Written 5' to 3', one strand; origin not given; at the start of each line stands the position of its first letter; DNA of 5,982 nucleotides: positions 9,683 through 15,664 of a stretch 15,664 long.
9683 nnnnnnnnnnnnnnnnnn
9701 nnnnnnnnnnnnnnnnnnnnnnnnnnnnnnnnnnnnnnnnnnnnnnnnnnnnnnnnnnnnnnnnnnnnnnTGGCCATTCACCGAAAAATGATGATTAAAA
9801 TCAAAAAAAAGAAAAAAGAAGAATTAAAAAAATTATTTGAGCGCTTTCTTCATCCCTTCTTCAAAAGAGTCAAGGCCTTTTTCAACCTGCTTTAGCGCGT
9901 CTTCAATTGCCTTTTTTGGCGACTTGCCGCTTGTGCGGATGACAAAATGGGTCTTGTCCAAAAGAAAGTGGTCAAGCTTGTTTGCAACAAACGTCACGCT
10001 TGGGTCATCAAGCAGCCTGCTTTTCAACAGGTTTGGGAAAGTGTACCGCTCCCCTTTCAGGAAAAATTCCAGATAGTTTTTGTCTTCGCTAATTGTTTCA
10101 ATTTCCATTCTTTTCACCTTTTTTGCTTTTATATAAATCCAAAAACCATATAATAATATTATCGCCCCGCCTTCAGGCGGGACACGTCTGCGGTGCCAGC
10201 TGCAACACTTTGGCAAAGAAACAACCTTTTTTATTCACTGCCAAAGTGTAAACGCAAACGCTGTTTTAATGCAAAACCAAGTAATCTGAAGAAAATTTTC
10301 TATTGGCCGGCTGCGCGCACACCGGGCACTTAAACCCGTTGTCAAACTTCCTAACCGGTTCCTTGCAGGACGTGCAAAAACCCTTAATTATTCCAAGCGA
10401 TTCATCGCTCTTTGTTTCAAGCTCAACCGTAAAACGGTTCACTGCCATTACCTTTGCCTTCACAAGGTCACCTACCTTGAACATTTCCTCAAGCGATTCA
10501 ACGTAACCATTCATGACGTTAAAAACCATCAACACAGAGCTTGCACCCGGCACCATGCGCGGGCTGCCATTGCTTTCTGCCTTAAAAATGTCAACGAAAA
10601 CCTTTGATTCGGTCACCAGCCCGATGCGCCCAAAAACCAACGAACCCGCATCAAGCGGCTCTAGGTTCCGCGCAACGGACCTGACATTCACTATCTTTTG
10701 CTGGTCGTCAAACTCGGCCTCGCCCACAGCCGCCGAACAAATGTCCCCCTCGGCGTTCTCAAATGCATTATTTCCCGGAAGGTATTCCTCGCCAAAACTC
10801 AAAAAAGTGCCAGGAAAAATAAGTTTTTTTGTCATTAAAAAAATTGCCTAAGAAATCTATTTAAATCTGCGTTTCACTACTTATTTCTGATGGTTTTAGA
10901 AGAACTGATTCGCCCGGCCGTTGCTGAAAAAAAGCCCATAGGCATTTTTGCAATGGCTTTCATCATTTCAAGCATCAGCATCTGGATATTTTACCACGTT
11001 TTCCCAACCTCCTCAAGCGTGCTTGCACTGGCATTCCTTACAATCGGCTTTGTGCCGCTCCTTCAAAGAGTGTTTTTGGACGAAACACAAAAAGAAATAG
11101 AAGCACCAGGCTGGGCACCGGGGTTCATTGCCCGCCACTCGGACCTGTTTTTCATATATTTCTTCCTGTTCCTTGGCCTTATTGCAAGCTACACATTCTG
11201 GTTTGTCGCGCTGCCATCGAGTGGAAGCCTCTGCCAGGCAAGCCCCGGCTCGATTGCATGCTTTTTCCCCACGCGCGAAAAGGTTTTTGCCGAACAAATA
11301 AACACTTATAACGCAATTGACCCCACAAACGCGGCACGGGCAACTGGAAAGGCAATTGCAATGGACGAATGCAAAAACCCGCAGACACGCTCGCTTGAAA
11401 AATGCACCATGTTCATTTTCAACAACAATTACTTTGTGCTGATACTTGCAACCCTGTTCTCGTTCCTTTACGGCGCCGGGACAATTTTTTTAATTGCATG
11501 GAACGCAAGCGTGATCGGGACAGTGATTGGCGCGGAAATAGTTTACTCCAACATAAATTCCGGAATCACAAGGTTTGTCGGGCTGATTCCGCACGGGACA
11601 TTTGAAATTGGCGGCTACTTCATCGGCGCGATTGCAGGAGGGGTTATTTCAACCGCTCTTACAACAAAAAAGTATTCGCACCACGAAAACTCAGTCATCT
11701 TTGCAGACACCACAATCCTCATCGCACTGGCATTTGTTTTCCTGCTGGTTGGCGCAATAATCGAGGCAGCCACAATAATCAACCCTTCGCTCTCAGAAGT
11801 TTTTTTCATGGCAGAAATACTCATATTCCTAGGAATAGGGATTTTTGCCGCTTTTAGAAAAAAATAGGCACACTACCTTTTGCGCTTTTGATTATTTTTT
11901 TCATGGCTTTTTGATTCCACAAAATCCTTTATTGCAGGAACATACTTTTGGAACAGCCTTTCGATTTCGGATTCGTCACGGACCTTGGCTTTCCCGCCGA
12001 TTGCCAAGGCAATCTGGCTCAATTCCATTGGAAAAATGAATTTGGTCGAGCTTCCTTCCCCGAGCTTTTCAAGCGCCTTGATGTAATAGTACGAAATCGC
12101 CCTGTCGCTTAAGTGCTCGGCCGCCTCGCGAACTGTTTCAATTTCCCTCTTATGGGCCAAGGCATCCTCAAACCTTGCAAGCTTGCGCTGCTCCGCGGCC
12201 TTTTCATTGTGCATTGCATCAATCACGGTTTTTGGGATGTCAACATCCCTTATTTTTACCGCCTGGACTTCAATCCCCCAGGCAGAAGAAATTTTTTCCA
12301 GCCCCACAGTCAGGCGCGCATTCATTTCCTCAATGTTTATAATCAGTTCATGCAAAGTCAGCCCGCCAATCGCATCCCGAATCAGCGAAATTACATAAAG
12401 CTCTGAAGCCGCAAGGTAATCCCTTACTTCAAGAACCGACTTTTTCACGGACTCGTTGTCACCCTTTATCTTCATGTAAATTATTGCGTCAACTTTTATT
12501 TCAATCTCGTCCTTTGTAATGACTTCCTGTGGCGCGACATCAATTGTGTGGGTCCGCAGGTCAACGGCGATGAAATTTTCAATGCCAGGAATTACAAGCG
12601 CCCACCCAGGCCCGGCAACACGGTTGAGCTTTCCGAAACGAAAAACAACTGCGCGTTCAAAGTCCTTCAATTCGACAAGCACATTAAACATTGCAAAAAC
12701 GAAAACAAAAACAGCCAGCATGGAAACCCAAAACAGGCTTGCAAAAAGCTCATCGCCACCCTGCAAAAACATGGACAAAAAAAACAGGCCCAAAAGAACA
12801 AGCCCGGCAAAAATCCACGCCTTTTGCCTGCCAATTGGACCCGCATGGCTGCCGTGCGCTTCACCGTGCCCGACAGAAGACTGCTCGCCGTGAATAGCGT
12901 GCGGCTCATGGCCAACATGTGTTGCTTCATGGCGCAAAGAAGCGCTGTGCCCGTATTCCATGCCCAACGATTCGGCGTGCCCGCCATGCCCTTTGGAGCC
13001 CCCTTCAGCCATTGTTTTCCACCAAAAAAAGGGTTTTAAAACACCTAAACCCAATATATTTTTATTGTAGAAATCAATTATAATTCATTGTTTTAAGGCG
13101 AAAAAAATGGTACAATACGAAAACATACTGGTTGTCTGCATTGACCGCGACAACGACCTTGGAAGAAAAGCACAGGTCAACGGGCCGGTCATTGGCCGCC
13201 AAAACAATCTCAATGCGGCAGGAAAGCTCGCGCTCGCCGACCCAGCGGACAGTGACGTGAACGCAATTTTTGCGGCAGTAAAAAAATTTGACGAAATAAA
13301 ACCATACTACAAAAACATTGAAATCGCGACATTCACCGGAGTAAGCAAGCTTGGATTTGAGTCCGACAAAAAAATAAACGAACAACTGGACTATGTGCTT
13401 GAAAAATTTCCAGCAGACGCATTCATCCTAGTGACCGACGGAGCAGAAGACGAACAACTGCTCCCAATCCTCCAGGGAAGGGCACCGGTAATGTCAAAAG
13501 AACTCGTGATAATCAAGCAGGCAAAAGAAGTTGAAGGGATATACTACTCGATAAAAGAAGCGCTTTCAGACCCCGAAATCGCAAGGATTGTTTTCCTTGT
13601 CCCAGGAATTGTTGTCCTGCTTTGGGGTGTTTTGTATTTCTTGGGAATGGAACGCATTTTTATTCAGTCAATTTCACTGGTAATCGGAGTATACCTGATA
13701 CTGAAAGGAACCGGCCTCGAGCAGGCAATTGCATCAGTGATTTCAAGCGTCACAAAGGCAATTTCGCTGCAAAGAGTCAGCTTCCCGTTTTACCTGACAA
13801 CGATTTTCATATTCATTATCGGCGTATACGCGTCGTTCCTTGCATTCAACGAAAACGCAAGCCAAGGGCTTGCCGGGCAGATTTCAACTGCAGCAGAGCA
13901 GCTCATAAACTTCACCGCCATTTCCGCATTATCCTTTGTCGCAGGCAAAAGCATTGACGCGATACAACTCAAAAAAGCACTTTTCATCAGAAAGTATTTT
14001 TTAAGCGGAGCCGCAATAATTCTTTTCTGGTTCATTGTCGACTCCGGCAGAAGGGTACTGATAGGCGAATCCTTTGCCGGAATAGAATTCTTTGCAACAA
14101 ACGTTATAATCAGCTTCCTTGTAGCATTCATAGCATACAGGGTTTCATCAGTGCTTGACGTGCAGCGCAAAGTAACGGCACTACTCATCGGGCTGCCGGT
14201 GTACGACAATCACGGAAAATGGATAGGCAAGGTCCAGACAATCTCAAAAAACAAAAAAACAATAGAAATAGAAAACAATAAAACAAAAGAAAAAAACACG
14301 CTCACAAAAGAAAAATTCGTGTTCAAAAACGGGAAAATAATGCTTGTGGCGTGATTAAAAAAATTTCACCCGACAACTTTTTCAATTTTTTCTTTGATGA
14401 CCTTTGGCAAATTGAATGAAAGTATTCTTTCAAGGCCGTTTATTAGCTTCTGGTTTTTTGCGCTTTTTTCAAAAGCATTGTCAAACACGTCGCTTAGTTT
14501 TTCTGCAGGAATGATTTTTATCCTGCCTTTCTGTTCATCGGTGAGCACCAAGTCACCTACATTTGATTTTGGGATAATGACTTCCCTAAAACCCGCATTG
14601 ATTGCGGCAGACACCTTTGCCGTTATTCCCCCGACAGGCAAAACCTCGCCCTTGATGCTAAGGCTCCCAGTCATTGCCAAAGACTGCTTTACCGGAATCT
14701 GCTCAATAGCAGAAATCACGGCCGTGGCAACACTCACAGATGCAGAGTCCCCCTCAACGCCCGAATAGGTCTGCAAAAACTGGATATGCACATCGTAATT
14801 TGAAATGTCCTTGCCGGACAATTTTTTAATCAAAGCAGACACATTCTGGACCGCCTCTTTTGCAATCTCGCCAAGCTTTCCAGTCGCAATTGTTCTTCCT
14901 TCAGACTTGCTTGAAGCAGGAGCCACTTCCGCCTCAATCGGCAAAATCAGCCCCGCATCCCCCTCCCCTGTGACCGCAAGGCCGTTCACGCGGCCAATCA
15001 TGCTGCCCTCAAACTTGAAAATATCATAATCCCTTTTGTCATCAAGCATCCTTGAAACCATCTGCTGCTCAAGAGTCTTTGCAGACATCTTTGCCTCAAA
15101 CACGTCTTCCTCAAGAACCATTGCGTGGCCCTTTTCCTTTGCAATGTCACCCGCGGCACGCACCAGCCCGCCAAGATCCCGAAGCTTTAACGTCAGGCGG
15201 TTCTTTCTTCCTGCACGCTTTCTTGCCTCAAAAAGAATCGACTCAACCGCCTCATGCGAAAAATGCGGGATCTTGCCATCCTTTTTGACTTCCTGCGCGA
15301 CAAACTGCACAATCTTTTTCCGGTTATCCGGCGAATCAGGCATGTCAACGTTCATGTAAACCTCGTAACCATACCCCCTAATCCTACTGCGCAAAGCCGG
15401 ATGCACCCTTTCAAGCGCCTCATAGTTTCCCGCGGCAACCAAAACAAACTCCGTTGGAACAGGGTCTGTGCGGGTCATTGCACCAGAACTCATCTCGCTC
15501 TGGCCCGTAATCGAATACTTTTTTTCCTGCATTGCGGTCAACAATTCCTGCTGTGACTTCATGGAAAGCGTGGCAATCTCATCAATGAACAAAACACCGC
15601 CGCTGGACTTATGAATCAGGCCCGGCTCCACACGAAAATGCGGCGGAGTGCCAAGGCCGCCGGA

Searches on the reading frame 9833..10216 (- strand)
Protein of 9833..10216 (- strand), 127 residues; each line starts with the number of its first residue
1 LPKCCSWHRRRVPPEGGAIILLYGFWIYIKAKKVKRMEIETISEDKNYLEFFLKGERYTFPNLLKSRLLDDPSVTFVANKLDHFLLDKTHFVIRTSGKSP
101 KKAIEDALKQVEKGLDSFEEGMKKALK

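Call 10: search_protein_families(library=pfam, proteins=[window:9833-10216:-])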
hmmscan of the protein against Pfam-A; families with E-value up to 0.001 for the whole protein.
window:9833-10216:- (127 aa): 2 families
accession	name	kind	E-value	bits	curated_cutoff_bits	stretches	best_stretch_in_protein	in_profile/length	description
PF13656.11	RNA_pol_L_2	-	4.4e-14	52.4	27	1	49-120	2-74/75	RNA polymerase Rpb3/Rpb11 dimerisation domain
PF01193.29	RNA_pol_L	-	5.8e-05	23.2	24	1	50-112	1-71/74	RNA polymerase Rpb3/Rpb11 dimerisation domain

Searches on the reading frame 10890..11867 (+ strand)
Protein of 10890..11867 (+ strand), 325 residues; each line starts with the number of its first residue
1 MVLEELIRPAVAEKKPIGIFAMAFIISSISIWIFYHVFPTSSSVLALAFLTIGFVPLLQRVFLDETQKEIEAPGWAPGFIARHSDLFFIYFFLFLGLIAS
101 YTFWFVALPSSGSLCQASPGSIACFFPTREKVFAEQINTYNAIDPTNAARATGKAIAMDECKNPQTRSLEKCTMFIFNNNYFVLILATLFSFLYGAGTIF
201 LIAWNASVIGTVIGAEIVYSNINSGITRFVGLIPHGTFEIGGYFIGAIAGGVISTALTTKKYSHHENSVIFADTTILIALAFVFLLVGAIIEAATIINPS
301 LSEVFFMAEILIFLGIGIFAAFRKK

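Call 12: search_protein_families(library=pfam, proteins=[window:10890-11867:+])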
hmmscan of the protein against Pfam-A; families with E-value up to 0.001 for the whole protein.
window:10890-11867:+ (325 aa): 1 family
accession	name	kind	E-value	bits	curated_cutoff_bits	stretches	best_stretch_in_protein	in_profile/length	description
PF01944.22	SpoIIM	-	3.8e-15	56.6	26.9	1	93-293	6-159/163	Stage II sporulation protein M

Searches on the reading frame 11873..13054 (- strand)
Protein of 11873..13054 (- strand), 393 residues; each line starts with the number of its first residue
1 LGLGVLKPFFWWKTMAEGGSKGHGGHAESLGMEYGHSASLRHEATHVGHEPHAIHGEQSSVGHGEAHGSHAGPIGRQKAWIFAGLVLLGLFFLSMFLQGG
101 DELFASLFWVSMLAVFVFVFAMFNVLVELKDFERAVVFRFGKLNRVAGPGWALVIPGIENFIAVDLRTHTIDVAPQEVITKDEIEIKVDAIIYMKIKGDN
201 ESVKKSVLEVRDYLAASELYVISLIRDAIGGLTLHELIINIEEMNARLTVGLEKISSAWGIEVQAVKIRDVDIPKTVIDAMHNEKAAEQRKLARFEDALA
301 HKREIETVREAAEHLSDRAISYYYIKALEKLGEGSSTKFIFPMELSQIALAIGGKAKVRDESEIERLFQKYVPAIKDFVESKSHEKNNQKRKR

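Call 12: search_protein_families(library=pfam, proteins=[window:11873-13054:-])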
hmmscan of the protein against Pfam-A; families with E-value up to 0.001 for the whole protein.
window:11873-13054:- (393 aa): 1 family
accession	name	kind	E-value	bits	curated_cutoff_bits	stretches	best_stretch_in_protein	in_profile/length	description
PF01145.31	Band_7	-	3e-35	122.3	23.6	1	133-298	7-172/176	SPFH domain / Band 7 family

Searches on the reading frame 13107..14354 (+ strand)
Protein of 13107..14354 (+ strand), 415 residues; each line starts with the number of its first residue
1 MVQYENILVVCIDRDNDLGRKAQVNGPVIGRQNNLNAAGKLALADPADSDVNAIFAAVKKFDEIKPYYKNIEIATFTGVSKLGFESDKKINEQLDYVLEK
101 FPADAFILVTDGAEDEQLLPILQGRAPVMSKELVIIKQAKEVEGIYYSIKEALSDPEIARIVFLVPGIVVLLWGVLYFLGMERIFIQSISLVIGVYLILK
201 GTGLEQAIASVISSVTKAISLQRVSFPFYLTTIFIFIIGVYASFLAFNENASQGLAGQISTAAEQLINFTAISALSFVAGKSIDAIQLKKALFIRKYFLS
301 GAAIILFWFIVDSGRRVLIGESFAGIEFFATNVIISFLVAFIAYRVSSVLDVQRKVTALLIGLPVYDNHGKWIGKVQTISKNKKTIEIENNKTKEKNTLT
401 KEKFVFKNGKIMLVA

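Call 12: search_protein_families(library=pfam, proteins=[window:13107-14354:+])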
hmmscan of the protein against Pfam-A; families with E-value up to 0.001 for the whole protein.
window:13107-14354:+ (415 aa): 1 family
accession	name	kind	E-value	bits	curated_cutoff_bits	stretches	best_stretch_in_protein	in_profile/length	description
PF04123.18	DUF373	-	1.1e-92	311.5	28.3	1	7-340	2-334/335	Domain of unknown function (DUF373)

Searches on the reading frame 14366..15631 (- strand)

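Call 12: search_protein_families(library=pfam, proteins=[window:14366-15631:-])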
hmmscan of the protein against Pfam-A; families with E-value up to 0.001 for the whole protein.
window:14366-15631:- (421 aa): 6 families
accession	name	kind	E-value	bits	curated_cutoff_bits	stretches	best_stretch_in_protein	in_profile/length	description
PF05362.19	Lon_C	-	2.3e-33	115.9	21.1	1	208-388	23-204/205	Lon protease (S16) C-terminal proteolytic domain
PF13541.12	ChlI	-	2.3e-10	40.8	27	1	251-357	16-121/121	Subunit ChlI of Mg-chelatase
PF00158.32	Sigma54_activat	-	3e-08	33.9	20.2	1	3-47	86-130/168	Sigma-54 interaction domain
PF20436.4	LonB_AAA-LID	-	3.4e-07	30.6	22.4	1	123-180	1-58/65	Archaeal LonB, AAA+ ATPase LID domain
PF07728.20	AAA_5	-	2.4e-05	24.8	22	1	10-83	66-138/139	AAA domain (dynein-related subfamily)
PF00004.35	AAA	-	0.00075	20.4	21.2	0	9-84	56-123/131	ATPase family associated with various cellular activities (AAA)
